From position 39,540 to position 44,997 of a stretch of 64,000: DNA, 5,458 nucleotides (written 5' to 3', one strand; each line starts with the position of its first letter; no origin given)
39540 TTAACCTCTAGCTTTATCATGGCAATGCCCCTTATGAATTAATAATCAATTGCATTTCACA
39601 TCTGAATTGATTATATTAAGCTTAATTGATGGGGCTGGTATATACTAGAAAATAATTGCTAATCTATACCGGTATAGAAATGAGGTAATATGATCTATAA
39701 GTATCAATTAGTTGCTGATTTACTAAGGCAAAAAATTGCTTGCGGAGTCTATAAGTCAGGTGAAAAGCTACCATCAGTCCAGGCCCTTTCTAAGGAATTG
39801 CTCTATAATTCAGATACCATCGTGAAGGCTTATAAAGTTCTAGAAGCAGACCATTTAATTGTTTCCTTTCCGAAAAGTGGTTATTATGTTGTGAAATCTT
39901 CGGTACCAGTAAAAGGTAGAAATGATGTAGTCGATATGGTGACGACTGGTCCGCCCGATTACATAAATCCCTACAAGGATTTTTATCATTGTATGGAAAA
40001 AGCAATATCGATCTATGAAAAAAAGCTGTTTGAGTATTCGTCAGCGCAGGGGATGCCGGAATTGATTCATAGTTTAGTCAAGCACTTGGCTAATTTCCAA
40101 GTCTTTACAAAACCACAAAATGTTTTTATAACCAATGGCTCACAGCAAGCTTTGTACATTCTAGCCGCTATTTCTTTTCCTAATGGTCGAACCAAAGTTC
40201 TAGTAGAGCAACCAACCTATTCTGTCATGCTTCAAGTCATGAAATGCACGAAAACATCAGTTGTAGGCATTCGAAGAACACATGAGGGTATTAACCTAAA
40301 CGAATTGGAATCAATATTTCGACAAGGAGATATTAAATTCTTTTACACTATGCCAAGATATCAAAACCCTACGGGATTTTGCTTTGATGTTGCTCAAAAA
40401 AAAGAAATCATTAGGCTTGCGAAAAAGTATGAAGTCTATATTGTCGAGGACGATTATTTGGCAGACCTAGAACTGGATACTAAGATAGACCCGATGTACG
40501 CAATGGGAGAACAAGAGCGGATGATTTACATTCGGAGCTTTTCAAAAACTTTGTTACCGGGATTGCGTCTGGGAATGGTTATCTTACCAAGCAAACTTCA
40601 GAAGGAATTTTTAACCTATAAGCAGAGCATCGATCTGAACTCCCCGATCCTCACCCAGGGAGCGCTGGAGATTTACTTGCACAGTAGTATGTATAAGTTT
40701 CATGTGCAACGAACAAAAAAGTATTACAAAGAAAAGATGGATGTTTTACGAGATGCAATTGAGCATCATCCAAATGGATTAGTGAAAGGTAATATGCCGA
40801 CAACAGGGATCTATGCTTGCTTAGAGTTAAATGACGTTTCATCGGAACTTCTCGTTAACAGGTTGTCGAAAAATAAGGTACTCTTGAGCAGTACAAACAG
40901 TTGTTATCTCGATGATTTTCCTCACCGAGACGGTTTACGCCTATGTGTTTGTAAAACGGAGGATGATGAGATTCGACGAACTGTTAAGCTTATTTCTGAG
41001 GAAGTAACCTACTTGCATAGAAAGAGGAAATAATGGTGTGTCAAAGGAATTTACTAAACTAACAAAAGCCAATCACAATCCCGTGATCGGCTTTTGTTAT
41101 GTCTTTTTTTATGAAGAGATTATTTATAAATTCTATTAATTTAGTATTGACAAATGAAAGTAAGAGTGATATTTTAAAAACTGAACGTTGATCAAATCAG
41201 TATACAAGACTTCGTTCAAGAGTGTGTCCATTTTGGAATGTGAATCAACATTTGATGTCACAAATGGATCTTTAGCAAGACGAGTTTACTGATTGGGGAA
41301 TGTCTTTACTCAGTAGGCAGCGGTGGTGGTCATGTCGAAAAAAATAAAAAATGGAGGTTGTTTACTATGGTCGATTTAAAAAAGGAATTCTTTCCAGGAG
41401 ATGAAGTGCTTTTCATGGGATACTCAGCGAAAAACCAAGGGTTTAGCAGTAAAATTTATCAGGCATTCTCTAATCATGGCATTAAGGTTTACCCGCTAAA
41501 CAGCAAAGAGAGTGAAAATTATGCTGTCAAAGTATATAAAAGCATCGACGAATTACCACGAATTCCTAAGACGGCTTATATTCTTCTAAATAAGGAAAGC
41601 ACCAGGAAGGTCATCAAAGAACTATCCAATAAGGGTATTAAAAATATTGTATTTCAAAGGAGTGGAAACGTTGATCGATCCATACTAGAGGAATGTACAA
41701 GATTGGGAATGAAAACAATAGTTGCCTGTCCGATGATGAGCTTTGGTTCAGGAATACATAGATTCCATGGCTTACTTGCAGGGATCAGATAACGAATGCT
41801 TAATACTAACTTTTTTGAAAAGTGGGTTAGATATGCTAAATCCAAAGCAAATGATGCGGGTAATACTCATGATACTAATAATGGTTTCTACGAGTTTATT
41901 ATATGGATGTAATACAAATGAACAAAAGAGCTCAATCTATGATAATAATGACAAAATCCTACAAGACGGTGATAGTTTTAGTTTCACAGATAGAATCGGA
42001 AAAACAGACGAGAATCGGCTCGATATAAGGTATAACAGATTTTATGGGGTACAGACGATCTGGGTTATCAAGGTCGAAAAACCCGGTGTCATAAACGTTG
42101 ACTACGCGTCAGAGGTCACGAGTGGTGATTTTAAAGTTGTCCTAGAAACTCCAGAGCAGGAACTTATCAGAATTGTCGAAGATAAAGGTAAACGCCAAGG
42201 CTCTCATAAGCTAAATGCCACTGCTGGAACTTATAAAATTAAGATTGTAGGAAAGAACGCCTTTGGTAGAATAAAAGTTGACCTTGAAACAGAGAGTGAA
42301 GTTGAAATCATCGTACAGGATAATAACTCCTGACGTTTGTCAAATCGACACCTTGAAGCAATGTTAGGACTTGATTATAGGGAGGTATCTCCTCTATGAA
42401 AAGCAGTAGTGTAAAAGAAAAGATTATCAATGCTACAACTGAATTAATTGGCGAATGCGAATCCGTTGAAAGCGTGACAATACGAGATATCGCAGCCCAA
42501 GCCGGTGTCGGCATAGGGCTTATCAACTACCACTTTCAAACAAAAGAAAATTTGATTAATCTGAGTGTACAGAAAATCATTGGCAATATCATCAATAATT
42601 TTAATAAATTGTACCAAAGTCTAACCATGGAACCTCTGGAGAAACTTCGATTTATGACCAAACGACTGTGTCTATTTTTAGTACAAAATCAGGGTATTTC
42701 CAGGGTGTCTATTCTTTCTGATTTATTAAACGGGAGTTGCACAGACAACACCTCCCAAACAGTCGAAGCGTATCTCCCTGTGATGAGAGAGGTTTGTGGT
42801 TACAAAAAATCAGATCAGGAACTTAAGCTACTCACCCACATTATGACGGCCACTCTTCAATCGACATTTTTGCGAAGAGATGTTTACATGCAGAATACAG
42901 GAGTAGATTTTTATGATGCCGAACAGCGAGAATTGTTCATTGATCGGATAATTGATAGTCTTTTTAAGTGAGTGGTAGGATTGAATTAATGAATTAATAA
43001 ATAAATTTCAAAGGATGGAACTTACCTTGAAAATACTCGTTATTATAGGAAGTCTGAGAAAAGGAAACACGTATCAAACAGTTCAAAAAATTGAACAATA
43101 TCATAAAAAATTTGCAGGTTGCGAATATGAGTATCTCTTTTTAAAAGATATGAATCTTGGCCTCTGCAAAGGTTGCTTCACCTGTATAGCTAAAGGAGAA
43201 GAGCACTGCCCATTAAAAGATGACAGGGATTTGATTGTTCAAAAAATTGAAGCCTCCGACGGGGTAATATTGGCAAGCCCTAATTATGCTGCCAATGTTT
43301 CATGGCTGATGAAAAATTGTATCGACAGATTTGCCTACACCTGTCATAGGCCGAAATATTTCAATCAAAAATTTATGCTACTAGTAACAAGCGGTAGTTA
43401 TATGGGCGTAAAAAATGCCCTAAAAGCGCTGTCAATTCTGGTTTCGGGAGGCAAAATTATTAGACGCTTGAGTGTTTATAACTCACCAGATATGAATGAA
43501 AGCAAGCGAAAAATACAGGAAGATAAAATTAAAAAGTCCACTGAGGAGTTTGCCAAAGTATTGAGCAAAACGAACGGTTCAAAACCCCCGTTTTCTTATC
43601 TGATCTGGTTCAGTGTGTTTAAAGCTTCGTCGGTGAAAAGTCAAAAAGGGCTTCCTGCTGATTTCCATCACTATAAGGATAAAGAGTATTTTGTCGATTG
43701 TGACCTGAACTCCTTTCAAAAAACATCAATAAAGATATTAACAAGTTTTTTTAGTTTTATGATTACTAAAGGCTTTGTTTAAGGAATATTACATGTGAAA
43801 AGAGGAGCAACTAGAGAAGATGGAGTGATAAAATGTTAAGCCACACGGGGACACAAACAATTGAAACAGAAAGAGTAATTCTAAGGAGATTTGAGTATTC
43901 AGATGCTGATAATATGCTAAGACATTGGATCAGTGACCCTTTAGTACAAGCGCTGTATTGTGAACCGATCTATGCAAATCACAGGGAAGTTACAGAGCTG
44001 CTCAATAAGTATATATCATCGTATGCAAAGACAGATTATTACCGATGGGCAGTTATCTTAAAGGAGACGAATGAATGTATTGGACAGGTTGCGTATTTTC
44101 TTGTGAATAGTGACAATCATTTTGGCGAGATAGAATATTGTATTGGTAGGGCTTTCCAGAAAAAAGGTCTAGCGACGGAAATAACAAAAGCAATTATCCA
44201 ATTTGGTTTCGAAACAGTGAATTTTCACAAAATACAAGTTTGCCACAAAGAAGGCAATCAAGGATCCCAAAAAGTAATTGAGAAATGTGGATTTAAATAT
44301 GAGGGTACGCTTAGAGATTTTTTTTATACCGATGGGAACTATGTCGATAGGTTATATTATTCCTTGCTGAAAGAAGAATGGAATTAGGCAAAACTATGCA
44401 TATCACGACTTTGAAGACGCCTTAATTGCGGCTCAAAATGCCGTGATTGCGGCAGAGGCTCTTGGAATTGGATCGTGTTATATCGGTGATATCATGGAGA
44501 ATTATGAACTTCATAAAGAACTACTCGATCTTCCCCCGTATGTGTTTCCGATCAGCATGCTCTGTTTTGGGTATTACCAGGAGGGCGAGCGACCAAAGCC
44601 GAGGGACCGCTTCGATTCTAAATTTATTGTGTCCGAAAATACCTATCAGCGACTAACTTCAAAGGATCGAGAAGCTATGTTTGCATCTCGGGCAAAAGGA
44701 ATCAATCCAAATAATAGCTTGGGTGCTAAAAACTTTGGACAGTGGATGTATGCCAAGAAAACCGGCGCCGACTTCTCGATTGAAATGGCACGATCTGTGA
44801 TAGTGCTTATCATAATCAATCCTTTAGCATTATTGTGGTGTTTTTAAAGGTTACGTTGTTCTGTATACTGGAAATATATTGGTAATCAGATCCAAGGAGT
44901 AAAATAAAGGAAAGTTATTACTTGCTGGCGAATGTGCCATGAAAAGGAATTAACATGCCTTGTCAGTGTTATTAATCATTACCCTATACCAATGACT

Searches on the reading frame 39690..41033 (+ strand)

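Call 15: search_protein_families(library=pfam, proteins=[window:39690-41033:+], max_evalue=0.001)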
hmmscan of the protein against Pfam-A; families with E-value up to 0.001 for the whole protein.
window:39690-41033:+ (447 aa): 2 families
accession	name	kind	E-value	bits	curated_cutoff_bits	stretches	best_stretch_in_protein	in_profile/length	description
PF00155.27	Aminotran_1_2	-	6e-24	85.3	19.7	1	109-433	31-359/361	Aminotransferase class I and II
PF00392.27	GntR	-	1.8e-11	44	27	1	5-67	2-64/64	Bacterial regulatory proteins, gntR family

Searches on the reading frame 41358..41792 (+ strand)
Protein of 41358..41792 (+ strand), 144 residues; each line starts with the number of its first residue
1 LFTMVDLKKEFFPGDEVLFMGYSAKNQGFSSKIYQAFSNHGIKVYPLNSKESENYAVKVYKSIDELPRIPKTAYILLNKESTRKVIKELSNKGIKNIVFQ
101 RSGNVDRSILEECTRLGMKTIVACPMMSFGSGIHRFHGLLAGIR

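Call 15: search_protein_families(library=pfam, proteins=[window:41358-41792:+], max_evalue=0.001)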
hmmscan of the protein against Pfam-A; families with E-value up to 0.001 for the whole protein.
window:41358-41792:+ (144 aa): 2 families
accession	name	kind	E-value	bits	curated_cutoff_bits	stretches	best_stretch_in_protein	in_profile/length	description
PF13380.12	CoA_binding_2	-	2.4e-15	57.5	22.8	1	17-127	3-113/116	CoA binding domain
PF02629.25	CoA_binding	-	4.8e-05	24.5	22.3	1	17-98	6-92/97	CoA binding domain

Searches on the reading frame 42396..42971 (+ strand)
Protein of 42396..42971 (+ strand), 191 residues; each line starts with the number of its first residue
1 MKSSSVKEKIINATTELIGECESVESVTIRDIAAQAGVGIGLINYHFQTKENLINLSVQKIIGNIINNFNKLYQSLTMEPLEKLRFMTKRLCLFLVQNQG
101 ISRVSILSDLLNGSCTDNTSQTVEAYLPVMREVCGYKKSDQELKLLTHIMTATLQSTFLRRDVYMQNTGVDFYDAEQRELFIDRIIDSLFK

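Call 15: search_protein_families(library=pfam, proteins=[window:42396-42971:+], max_evalue=0.001)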
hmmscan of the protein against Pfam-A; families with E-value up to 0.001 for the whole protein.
window:42396-42971:+ (191 aa): 1 family
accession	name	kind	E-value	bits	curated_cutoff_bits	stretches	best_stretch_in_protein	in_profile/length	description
PF00440.29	TetR_N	-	1.1e-09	38.4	24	1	10-54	1-44/47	Bacterial regulatory proteins, tetR family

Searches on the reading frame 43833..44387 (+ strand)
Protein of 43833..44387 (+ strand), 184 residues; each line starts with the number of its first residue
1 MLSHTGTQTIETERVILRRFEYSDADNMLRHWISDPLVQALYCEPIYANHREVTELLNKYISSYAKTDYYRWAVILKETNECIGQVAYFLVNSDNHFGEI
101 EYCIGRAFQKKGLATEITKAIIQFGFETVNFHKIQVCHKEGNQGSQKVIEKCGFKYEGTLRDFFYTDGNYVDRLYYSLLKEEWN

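Call 15: search_protein_families(library=pfam, proteins=[window:43833-44387:+], max_evalue=0.001)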
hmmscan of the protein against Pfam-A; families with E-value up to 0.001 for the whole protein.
window:43833-44387:+ (184 aa): 3 families
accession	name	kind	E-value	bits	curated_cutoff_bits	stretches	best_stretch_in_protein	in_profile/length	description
PF13302.13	Acetyltransf_3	-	1.7e-30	107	25.4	1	14-155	1-138/138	Acetyltransferase (GNAT) domain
PF00583.31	Acetyltransf_1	-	1.9e-12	47.9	20.7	1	60-154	27-116/116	Acetyltransferase (GNAT) family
PF13420.13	Acetyltransf_4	-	4.1e-12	46.8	24.3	1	21-173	5-153/155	Acetyltransferase (GNAT) domain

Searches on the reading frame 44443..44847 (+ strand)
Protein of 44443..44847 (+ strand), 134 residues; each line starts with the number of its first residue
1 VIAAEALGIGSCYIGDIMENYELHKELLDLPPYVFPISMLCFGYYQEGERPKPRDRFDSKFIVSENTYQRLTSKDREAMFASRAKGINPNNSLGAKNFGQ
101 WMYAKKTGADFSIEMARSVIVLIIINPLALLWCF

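Call 15: search_protein_families(library=pfam, proteins=[window:44443-44847:+], max_evalue=0.001)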
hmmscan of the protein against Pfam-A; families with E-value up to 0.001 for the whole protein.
window:44443-44847:+ (134 aa): 1 family
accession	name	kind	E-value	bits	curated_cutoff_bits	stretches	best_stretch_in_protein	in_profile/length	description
PF00881.29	Nitroreductase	-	4.8e-05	24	23.5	1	1-44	127-167/167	Nitroreductase family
